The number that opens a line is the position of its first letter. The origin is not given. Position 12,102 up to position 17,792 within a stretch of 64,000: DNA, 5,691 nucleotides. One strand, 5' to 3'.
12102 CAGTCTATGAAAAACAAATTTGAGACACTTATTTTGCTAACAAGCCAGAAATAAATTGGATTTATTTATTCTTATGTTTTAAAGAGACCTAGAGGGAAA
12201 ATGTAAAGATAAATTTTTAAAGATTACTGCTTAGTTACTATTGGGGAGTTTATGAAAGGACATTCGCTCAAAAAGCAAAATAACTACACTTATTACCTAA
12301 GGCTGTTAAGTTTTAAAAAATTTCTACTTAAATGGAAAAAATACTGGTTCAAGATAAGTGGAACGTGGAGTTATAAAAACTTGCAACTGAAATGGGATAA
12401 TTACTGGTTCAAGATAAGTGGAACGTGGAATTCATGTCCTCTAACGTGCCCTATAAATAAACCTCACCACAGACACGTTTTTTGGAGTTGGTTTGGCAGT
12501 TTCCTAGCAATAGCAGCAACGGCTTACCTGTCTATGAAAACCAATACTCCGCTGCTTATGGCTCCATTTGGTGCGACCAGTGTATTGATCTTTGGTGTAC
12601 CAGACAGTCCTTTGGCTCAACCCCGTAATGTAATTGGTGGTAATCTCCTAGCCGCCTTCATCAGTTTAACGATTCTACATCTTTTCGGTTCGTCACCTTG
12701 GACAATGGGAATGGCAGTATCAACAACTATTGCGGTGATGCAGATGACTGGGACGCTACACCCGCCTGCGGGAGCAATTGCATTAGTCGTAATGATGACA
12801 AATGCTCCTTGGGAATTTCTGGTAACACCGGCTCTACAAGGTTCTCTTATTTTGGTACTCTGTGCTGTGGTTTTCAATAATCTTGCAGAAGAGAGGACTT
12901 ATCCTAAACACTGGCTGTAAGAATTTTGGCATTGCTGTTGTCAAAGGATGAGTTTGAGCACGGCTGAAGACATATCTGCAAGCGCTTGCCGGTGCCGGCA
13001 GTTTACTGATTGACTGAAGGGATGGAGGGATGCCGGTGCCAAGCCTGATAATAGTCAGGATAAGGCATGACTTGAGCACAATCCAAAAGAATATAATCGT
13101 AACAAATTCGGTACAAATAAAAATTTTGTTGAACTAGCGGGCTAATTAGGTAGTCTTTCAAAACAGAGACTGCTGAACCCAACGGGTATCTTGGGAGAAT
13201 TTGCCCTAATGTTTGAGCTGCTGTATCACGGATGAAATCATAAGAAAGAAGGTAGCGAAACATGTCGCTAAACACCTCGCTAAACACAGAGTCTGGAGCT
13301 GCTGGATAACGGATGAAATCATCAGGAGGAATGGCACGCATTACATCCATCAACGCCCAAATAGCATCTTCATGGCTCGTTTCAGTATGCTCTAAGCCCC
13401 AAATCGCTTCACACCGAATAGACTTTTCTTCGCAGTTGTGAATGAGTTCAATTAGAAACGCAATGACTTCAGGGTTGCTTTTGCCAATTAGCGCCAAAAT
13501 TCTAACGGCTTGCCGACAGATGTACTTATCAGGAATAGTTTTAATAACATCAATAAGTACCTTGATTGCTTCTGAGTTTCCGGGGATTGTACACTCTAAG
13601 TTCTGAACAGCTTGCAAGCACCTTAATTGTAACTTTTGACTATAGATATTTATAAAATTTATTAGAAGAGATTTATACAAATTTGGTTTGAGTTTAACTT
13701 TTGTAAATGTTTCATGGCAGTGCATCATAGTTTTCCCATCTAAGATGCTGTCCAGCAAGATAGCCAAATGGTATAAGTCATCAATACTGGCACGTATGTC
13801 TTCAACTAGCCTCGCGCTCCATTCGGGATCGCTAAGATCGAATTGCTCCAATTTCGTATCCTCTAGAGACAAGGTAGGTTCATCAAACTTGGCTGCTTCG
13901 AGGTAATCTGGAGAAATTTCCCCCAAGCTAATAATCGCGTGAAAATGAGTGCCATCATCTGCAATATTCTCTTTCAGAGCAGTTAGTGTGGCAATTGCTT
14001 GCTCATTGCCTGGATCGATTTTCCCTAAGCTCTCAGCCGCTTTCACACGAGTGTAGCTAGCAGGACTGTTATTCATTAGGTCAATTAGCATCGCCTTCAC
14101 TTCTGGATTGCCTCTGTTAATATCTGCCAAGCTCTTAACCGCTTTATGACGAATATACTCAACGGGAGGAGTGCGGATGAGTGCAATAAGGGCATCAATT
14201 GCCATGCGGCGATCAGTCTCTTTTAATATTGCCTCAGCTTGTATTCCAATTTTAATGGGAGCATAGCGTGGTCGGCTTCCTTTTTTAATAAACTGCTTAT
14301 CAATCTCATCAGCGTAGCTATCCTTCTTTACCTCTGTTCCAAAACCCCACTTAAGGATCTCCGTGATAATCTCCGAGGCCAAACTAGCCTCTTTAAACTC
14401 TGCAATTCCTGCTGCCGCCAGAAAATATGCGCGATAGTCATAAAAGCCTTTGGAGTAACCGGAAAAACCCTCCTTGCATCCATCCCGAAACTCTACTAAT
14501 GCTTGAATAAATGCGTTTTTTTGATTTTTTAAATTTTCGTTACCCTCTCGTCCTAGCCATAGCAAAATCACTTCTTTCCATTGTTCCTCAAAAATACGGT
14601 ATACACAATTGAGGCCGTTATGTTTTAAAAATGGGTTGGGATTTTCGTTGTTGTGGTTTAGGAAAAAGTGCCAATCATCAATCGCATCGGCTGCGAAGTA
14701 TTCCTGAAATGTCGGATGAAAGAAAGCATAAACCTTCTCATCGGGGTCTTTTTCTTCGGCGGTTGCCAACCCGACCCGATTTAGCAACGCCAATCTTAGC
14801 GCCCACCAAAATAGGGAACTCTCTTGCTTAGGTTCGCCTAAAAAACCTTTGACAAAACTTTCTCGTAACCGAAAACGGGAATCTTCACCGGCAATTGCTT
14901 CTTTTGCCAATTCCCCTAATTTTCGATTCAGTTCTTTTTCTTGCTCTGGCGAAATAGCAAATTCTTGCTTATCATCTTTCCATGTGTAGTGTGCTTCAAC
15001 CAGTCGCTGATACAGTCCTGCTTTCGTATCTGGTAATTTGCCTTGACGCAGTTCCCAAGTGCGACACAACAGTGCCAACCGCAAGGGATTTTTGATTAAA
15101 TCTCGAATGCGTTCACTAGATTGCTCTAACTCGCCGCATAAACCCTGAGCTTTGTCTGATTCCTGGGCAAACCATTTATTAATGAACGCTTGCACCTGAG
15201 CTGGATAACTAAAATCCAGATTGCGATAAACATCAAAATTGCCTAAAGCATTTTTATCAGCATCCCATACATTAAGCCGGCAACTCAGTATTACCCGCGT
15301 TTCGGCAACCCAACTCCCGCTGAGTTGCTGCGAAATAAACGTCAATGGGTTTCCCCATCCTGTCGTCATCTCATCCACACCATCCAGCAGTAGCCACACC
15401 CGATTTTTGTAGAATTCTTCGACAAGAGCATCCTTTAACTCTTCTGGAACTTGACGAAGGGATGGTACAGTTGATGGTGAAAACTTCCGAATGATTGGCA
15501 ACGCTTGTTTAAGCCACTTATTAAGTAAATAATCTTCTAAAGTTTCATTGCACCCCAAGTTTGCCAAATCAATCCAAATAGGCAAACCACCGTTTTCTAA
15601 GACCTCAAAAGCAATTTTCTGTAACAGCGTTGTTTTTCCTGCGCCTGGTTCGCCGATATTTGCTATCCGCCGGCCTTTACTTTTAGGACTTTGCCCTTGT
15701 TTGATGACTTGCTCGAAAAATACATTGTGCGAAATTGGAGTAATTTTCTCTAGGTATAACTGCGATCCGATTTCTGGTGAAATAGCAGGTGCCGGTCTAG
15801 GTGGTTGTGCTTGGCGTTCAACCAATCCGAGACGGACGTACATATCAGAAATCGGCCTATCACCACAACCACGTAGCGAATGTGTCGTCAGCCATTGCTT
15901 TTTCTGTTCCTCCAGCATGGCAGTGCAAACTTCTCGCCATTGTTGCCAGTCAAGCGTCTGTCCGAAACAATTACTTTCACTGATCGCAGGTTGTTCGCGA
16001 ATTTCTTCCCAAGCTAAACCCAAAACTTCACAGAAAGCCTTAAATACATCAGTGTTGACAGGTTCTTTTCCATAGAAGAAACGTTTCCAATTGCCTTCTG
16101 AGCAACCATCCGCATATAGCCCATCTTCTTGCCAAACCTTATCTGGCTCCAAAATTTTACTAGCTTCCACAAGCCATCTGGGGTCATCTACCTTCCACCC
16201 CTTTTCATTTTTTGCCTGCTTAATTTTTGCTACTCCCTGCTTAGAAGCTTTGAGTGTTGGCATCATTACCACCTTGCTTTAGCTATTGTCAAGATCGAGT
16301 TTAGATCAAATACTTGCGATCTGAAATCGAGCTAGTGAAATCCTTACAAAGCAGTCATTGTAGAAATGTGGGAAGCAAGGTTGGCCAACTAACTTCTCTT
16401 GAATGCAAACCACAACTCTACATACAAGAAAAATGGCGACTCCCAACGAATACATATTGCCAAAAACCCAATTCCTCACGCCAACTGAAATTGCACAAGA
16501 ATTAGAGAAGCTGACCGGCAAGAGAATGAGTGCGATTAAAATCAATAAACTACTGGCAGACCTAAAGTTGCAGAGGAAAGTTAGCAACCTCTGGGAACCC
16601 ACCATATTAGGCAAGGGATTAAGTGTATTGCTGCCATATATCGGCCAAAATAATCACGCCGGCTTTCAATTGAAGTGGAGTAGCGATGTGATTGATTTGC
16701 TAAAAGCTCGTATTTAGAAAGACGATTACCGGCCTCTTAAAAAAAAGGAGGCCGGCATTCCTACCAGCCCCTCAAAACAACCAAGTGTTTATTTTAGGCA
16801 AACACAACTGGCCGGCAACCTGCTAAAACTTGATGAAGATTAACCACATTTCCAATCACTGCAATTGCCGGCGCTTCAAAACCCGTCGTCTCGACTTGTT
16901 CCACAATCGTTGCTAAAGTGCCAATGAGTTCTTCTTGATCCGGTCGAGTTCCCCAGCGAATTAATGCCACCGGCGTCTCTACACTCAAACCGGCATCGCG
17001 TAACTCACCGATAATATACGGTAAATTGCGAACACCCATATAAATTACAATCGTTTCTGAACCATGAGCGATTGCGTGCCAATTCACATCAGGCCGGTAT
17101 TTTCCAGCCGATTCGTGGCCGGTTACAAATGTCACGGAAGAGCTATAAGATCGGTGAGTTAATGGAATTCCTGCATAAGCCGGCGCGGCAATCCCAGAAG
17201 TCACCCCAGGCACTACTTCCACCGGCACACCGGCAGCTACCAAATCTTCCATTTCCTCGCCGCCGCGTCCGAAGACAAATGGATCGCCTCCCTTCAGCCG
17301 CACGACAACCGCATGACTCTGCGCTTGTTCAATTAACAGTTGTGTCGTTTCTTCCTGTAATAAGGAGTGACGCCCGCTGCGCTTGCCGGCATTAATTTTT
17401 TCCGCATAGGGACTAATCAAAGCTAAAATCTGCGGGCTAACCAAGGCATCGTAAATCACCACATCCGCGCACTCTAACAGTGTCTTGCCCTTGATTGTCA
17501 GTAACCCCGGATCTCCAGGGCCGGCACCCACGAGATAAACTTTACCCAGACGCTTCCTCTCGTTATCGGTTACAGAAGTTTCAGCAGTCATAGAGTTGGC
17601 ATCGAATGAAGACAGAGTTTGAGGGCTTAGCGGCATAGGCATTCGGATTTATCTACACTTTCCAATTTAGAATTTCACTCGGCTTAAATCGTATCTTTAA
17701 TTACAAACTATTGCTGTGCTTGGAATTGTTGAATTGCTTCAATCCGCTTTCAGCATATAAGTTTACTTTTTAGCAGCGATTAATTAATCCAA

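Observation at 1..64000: Hyper-abundant palindromic octamer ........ (core RCCGGC), a HIP-like genome signature distinct from canonical HIP1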

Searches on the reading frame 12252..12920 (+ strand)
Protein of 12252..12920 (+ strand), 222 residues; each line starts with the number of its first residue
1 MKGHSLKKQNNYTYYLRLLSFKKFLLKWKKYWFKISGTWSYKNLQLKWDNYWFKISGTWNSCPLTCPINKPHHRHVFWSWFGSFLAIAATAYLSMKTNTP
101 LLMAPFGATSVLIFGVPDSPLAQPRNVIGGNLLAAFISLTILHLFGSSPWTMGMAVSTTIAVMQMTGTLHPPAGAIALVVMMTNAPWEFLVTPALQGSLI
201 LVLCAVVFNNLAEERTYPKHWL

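Call 8: search_protein_families(library=pfam, proteins=[window:12252-12920:+])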
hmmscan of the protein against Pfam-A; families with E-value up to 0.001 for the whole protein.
window:12252-12920:+ (222 aa): 1 family
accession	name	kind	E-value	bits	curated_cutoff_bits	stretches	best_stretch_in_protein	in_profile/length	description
PF04982.19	TM_HPP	-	2.4e-54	183.6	27.2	1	70-218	3-157/157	HPP, transmembrane region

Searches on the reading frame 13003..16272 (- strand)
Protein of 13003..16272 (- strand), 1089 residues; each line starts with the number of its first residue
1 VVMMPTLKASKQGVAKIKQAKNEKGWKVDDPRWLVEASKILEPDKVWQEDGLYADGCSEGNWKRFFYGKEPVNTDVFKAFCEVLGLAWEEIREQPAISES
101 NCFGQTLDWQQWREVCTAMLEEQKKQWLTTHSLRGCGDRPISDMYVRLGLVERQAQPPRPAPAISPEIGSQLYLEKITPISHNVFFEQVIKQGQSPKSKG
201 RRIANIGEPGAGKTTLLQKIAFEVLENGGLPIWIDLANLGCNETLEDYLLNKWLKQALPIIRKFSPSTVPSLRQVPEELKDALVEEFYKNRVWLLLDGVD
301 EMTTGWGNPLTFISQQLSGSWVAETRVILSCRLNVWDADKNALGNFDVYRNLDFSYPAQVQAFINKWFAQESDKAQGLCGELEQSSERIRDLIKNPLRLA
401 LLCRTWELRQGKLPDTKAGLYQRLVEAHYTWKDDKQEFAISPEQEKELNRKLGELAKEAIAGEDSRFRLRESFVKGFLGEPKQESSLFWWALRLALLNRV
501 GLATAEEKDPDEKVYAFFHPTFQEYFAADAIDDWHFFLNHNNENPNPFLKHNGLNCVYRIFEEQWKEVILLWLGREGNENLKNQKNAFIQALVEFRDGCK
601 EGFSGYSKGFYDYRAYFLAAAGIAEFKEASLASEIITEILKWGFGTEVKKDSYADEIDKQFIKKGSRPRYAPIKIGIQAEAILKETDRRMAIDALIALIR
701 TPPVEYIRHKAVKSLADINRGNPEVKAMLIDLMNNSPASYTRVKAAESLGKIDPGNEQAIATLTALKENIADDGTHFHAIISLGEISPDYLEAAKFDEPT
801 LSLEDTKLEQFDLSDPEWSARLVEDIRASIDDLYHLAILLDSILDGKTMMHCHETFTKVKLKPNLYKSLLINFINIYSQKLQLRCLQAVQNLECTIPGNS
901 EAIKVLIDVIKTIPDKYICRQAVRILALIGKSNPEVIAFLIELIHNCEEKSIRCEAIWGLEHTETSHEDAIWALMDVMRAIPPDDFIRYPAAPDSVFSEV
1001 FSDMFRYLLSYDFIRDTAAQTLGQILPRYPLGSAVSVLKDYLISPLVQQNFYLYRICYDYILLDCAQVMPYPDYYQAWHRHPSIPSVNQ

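Call 8: search_protein_families(library=pfam, proteins=[window:13003-16272:-])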
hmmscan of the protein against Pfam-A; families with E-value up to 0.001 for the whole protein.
window:13003-16272:- (1089 aa): 6 families
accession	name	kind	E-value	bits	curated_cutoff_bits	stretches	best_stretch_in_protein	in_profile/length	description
PF13646.12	HEAT_2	-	1.1e-20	74.1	27.7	2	692-783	1-87/88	HEAT repeats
PF05729.18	NACHT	-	3.6e-11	43.6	26.7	1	203-370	3-166/167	NACHT domain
PF22730.1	NCC-H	-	9e-08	32.2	27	1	1050-1079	1-29/29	NACHT C-terminal Cysteine and Histidine-containing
PF03130.22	HEAT_PBS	-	0.00024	21.8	20.9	0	742-768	2-26/27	PBS lyase HEAT-like repeat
PF25199.1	nSTAND_NTPase5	-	0.00066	20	34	0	195-236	36-78/145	Novel STAND NTPase 5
PF01602.26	Adaptin_N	-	0.00081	18.5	37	0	870-958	342-435/524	Adaptin N terminal region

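Call 49: search_protein_families(library=padloc, proteins=[window:13003-16272:-], max_evalue=0.00001)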
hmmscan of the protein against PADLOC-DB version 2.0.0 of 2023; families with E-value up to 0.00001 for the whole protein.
window:13003-16272:- (1089 aa): 0 families

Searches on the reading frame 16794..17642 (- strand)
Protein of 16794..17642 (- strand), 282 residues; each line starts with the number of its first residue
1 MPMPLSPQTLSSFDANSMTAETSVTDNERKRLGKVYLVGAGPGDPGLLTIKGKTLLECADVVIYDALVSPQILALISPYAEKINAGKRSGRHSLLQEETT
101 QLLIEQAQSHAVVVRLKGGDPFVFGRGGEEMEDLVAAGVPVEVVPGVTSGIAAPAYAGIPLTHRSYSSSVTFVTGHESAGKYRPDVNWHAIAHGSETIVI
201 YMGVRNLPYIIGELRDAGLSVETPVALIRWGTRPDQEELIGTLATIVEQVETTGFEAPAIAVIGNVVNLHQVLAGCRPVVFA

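Call 8: search_protein_families(library=pfam, proteins=[window:16794-17642:-])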
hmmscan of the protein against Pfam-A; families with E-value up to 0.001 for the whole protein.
window:16794-17642:- (282 aa): 1 family
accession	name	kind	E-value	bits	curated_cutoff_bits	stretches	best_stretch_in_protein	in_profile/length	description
PF00590.25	TP_methylase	-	3.7e-51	174.5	27.8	1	34-246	1-211/212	Tetrapyrrole (Corrin/Porphyrin) Methylases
